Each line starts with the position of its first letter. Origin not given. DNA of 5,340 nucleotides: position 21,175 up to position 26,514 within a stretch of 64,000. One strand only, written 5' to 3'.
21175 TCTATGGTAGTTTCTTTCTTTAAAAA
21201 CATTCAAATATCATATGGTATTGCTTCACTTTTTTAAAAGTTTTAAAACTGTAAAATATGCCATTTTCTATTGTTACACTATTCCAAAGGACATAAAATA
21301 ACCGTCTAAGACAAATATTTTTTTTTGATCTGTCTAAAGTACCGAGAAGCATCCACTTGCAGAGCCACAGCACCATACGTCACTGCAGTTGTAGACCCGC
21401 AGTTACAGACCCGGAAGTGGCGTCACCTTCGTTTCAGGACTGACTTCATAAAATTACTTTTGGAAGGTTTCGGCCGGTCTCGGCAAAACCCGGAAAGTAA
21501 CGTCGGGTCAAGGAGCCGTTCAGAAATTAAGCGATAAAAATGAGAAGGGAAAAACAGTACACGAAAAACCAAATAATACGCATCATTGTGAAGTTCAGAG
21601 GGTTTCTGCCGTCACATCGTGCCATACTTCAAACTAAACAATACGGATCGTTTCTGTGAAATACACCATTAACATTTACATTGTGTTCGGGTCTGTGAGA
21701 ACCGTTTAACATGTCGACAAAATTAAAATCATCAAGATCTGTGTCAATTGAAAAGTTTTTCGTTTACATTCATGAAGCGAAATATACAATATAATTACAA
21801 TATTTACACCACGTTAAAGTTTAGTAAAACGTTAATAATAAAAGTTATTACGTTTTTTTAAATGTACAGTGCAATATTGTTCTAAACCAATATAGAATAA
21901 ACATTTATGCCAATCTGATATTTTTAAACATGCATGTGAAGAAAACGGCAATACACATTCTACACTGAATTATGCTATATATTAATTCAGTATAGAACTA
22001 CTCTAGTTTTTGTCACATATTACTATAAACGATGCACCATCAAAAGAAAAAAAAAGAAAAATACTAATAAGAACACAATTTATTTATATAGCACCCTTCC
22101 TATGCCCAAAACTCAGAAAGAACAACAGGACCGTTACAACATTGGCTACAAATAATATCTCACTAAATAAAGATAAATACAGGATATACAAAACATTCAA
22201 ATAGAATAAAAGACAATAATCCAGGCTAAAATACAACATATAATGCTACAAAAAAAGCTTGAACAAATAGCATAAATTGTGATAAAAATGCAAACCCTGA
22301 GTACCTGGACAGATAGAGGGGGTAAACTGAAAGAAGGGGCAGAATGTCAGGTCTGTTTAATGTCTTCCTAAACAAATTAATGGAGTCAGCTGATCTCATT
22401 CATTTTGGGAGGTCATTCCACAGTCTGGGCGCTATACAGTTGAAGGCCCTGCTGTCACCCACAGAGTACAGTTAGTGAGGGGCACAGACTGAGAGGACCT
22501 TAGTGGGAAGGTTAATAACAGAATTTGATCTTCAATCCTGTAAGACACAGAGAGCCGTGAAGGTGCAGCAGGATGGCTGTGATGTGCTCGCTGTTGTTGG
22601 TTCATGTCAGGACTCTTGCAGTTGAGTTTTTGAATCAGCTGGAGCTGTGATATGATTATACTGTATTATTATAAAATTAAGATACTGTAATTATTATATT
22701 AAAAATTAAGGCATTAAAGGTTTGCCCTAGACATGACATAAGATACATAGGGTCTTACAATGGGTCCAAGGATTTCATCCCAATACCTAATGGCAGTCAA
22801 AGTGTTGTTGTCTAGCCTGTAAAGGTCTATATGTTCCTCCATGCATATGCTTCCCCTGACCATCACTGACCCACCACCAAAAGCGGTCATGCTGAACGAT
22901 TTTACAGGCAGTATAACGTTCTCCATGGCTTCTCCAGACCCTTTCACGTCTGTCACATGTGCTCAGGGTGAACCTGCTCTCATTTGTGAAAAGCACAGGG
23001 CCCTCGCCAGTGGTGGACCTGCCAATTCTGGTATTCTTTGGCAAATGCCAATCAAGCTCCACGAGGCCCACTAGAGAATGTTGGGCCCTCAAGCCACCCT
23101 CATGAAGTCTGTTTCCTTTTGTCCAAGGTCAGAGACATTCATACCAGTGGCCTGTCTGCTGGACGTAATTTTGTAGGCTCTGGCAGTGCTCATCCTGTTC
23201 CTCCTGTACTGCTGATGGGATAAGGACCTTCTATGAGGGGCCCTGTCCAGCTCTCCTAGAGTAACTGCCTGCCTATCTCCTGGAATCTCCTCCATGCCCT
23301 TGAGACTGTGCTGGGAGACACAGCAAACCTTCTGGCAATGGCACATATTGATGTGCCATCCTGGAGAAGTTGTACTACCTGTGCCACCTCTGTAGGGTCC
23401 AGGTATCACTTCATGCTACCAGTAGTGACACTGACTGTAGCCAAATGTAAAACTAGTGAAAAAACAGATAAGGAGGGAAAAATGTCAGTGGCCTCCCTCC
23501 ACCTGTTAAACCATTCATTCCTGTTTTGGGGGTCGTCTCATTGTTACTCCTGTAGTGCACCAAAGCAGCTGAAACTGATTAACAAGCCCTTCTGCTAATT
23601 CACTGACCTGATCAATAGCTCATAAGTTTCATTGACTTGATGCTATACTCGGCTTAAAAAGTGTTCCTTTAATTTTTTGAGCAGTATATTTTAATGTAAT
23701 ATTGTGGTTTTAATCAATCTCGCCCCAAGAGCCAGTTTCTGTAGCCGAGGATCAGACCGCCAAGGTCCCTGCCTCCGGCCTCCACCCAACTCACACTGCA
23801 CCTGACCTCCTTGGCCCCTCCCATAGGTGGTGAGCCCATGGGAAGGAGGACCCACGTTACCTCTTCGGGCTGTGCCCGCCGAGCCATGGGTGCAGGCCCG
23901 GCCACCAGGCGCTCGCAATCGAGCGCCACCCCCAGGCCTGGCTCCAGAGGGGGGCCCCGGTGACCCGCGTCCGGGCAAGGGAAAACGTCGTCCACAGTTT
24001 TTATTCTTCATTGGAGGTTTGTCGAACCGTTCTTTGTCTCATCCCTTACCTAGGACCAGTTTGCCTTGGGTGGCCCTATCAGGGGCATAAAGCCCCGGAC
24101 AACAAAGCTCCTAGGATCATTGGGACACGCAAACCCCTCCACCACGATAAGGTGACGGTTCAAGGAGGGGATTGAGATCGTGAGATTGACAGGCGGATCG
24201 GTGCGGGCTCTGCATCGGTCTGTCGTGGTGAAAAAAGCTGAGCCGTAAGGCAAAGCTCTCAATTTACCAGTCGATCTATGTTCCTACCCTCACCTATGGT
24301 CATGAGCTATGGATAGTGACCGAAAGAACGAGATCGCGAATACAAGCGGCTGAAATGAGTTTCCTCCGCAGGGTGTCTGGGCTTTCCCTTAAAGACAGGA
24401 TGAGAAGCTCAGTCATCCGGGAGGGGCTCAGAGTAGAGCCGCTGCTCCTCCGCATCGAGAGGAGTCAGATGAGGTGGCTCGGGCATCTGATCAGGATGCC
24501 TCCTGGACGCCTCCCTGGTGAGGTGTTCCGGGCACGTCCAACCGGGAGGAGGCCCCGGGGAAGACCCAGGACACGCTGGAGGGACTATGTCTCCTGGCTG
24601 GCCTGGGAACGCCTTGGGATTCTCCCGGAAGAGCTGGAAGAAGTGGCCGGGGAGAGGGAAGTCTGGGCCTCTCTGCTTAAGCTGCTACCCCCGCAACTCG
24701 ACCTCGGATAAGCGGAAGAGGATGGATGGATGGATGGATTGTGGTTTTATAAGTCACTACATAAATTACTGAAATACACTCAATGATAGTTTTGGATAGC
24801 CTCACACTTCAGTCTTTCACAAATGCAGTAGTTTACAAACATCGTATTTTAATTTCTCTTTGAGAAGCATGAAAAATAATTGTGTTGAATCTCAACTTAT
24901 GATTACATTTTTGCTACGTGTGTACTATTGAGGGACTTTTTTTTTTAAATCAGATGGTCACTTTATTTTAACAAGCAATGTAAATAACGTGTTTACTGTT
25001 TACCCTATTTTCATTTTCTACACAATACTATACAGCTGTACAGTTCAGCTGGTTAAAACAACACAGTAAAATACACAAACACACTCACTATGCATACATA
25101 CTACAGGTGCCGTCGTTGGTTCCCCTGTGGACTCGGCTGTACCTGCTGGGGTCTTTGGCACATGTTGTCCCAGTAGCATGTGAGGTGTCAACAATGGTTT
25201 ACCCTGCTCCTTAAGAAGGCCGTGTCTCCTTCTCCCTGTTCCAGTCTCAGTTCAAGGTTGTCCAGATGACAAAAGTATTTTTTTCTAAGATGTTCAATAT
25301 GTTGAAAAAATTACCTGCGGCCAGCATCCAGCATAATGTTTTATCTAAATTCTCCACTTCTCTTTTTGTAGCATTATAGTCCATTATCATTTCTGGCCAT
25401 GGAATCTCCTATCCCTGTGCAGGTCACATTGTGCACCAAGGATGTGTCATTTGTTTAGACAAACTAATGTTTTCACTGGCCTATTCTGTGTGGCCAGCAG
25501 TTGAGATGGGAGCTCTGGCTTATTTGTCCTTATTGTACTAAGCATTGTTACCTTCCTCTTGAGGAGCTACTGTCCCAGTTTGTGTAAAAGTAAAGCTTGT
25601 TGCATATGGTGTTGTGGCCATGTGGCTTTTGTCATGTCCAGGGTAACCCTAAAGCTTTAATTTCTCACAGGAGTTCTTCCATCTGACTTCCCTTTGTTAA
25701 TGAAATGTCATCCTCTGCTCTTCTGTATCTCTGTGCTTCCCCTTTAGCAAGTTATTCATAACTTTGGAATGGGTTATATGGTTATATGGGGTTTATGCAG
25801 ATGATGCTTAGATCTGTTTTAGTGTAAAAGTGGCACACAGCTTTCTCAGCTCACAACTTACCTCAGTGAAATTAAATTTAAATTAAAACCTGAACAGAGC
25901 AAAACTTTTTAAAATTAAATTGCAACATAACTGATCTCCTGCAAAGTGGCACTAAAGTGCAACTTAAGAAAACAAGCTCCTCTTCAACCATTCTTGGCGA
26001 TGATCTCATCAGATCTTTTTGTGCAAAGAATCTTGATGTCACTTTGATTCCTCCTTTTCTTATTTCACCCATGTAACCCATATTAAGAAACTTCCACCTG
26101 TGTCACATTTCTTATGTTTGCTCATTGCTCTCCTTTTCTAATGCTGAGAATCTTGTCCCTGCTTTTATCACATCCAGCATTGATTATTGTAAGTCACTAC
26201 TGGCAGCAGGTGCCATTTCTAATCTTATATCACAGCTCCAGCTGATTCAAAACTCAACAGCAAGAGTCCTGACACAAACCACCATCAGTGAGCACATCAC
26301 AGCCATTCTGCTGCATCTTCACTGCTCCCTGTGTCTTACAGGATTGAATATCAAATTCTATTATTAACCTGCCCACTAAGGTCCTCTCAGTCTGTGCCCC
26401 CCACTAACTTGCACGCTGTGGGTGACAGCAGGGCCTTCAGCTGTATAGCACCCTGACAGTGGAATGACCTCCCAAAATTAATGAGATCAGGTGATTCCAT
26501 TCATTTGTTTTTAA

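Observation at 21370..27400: Inverted duplication of about 1.2 kb (arms 21370-22645 and 26222-27400, about 92% identical) enclosing a 3.6-kb TE-filled spacer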

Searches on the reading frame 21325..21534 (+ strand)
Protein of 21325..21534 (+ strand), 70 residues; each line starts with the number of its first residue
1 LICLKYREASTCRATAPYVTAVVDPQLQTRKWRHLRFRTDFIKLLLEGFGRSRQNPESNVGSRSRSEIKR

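Call 11: search_protein_families(library=pfam, max_evalue=0.01, proteins=[window:21325-21534:+])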
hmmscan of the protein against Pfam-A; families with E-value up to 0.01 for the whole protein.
seq(70 aa): 0 families

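Call 18: list_cluster_members(proteins=[window:21325-21534:+, window:27266-27451:-, window:27415-27888:+, window:22010-22201:+, window:26125-26364:+, window:24316-24708:+, window:13532-14032:-, window:28308-29087:+, window:25881-26081:-, window:21197-21376:-])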
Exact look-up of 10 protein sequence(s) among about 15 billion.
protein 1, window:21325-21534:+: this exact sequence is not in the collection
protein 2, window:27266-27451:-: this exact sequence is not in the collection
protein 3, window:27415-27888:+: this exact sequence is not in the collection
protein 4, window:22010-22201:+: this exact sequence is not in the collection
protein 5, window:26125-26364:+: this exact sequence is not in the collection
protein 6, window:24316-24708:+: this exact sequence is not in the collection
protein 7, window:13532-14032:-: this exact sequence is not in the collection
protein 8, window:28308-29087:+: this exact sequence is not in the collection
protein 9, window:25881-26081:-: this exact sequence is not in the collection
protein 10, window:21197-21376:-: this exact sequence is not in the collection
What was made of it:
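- Tried and rejected: Exact look-up of 10 ORFs from the region and the window in the 15-billion-protein collection: none is present (call 18).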

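Call 21: find_homologous_proteins(query=window:21325-21534:+, max_evalue=0.01)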
Query window:21325-21534:+: no candidate shares three 5-residue words with the query. No homologue found.
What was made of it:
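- Tried and rejected: Homologue search with the 70-aa ORF across the left junction: no candidate (call 21).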

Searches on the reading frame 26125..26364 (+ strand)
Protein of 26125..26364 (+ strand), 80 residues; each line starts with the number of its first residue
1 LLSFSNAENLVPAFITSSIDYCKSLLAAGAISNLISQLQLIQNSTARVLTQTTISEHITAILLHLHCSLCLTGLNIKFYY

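Call 11: search_protein_families(library=pfam, max_evalue=0.01, proteins=[window:26125-26364:+])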
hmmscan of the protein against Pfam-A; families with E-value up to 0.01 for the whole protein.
seq(80 aa): 0 families

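Call 55: find_homologous_proteins(query=window:26125-26364:+, max_evalue=0.001)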
Query window:26125-26364:+: 2 candidates shared short words with the query, none scored E <= 0.001.
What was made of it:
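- There are no protein-level relatives of ORFs from the arm (calls 21, 55), although that test is weak.
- Tried and rejected: Homologue search with the 80-aa L2 remnant ORF of arm B: nothing at E<=0.001 (call 55).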
